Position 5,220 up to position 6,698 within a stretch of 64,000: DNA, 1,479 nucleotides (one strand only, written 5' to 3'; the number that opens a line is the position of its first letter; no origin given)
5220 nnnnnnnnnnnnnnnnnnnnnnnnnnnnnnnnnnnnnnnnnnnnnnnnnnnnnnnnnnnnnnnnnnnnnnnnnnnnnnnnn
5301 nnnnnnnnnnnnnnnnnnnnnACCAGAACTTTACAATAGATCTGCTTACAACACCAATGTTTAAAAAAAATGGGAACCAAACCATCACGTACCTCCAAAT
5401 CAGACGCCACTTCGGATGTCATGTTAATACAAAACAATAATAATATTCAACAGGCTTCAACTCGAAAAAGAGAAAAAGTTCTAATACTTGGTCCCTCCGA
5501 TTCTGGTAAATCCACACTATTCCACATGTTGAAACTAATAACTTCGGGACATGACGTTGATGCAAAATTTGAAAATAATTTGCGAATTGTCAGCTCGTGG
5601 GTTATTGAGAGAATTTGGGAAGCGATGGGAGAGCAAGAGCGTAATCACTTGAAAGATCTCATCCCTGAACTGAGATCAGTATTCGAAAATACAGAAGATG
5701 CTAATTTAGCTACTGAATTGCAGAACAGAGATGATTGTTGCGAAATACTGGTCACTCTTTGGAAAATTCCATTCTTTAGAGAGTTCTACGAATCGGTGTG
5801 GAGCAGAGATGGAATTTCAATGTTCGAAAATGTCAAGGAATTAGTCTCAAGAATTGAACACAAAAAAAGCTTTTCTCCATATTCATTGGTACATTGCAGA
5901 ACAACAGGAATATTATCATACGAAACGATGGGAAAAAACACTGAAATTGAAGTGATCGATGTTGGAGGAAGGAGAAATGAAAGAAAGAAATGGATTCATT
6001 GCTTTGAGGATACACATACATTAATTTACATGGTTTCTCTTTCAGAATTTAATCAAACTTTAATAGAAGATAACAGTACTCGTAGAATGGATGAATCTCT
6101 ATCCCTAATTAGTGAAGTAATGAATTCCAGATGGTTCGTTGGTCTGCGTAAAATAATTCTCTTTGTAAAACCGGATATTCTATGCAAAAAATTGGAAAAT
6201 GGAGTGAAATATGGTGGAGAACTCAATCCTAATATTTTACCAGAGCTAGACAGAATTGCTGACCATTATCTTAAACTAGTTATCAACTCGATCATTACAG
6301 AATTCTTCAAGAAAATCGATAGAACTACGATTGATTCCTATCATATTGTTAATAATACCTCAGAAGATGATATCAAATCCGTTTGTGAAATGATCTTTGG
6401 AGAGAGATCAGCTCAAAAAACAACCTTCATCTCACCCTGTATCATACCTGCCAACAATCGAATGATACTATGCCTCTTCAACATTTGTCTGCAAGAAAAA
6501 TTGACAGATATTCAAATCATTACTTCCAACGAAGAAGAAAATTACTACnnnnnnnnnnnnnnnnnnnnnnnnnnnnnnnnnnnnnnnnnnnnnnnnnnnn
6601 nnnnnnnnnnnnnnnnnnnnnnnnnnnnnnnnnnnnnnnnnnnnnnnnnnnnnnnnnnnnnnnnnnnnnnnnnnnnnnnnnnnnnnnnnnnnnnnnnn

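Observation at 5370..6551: G-alpha-like protein with substitutions at the GTPase catalytic and guanine-contact positions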

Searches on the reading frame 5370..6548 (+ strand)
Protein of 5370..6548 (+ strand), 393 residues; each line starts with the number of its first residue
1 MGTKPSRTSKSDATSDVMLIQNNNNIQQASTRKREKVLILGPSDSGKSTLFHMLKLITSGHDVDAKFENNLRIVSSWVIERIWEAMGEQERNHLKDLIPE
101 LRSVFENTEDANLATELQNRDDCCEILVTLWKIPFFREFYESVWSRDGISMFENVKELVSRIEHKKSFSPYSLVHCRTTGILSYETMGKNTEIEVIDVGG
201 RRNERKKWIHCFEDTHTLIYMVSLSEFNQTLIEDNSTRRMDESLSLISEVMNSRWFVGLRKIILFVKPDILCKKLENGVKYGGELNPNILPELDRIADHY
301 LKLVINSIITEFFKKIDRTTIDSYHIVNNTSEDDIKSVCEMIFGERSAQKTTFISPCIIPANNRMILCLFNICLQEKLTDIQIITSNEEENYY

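Call 3: search_protein_families(library=pfam, proteins=[window:5370-6548:+], max_evalue=0.01)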
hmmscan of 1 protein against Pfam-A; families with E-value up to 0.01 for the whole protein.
window:5370-6548:+ (393 aa): 6 families
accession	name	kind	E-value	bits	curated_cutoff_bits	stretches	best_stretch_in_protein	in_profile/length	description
PF00503.26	G-alpha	-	2.3e-54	185.2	48.8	1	23-342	8-329/333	G-protein alpha subunit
PF00025.27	Arf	-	6.4e-10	39.2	22.3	1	178-228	45-95/174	ADP-ribosylation factor family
PF13555.12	AAA_29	-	0.00058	20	27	1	27-51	15-39/61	P-loop containing region of AAA domain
PF13476.12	AAA_23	-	0.0044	18.1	27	0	37-70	22-55/201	AAA domain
PF09439.16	SRPRB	-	0.0046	16.8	25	0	34-55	3-24/178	Signal recognition particle receptor beta subunit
PF00005.33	ABC_tran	-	0.0066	17.5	25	0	31-59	8-36/137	ABC transporter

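Call 4: search_solved_structures(query=window:5370-6548:+, max_evalue=0.001, show_alignments=3)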
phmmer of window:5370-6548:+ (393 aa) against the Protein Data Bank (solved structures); distinct sequences matched with E-value up to 0.001: 354 (the best 60 are shown).
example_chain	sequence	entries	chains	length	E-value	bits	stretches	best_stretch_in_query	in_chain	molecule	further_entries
6ne6_A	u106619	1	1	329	1.7e-29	106.4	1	34-294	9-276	G-protein alpha subunit Galpha7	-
9md1_A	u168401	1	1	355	3.8e-28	101.9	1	26-276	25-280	Guanine nucleotide-binding protein G(z) subunit alpha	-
9bsb_A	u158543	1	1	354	3.3e-27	98.8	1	17-276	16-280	Guanine nucleotide-binding protein G(o) subunit alpha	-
6oik_A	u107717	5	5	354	5.5e-27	98.1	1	17-276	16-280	Guanine nucleotide-binding protein G(o) subunit alpha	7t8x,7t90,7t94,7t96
9vjg_B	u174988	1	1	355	9e-27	97.4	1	5-276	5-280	Guanine nucleotide-binding protein G(z) subunit alpha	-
6k41_A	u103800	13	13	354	1.3e-26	96.9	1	20-276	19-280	Guanine nucleotide-binding protein G(o) subunit alpha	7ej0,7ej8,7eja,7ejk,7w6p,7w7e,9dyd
9wst_A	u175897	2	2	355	2e-26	96.2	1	20-276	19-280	Engineered guanine nucleotide-binding protein G(z) subunit alpha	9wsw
7xxh_A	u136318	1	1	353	2.8e-26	95.8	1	18-275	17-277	Guanine nucleotide-binding protein G(11) subunit alpha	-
3c7k_A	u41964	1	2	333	4.3e-26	95.2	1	30-276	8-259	Guanine nucleotide-binding protein G(o) subunit alpha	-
6oij_A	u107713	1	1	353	4.5e-26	95.1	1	19-275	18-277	Guanine nucleotide-binding protein G(i) subunit alpha-1,Guanine nucleotide-binding protein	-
8tzq_B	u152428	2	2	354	4.7e-26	95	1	20-276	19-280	Guanine nucleotide-binding protein G(o) subunit alpha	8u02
8qeg_A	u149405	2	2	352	5.3e-26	94.9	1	21-275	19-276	Guanine nucleotide-binding protein subunit alpha-11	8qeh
8xgr_G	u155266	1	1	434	8.2e-26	94.2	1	23-277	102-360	Guanine nucleotide-binding protein G(I)/G(S)/G(O) subunit gamma-2,eGt-alpha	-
7rkf_A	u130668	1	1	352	8.9e-26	94.1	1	25-275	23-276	Guanine nucleotide-binding protein subunit alpha-11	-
2bcj_Q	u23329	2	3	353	1.5e-25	93.4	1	20-275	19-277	Guanine nucleotide-binding protein G(i) subunit alpha-1, Guanine nucleotide-binding protei | Guanine nucleotide-binding protein G(i) subunit alpha-1,Guanine nuc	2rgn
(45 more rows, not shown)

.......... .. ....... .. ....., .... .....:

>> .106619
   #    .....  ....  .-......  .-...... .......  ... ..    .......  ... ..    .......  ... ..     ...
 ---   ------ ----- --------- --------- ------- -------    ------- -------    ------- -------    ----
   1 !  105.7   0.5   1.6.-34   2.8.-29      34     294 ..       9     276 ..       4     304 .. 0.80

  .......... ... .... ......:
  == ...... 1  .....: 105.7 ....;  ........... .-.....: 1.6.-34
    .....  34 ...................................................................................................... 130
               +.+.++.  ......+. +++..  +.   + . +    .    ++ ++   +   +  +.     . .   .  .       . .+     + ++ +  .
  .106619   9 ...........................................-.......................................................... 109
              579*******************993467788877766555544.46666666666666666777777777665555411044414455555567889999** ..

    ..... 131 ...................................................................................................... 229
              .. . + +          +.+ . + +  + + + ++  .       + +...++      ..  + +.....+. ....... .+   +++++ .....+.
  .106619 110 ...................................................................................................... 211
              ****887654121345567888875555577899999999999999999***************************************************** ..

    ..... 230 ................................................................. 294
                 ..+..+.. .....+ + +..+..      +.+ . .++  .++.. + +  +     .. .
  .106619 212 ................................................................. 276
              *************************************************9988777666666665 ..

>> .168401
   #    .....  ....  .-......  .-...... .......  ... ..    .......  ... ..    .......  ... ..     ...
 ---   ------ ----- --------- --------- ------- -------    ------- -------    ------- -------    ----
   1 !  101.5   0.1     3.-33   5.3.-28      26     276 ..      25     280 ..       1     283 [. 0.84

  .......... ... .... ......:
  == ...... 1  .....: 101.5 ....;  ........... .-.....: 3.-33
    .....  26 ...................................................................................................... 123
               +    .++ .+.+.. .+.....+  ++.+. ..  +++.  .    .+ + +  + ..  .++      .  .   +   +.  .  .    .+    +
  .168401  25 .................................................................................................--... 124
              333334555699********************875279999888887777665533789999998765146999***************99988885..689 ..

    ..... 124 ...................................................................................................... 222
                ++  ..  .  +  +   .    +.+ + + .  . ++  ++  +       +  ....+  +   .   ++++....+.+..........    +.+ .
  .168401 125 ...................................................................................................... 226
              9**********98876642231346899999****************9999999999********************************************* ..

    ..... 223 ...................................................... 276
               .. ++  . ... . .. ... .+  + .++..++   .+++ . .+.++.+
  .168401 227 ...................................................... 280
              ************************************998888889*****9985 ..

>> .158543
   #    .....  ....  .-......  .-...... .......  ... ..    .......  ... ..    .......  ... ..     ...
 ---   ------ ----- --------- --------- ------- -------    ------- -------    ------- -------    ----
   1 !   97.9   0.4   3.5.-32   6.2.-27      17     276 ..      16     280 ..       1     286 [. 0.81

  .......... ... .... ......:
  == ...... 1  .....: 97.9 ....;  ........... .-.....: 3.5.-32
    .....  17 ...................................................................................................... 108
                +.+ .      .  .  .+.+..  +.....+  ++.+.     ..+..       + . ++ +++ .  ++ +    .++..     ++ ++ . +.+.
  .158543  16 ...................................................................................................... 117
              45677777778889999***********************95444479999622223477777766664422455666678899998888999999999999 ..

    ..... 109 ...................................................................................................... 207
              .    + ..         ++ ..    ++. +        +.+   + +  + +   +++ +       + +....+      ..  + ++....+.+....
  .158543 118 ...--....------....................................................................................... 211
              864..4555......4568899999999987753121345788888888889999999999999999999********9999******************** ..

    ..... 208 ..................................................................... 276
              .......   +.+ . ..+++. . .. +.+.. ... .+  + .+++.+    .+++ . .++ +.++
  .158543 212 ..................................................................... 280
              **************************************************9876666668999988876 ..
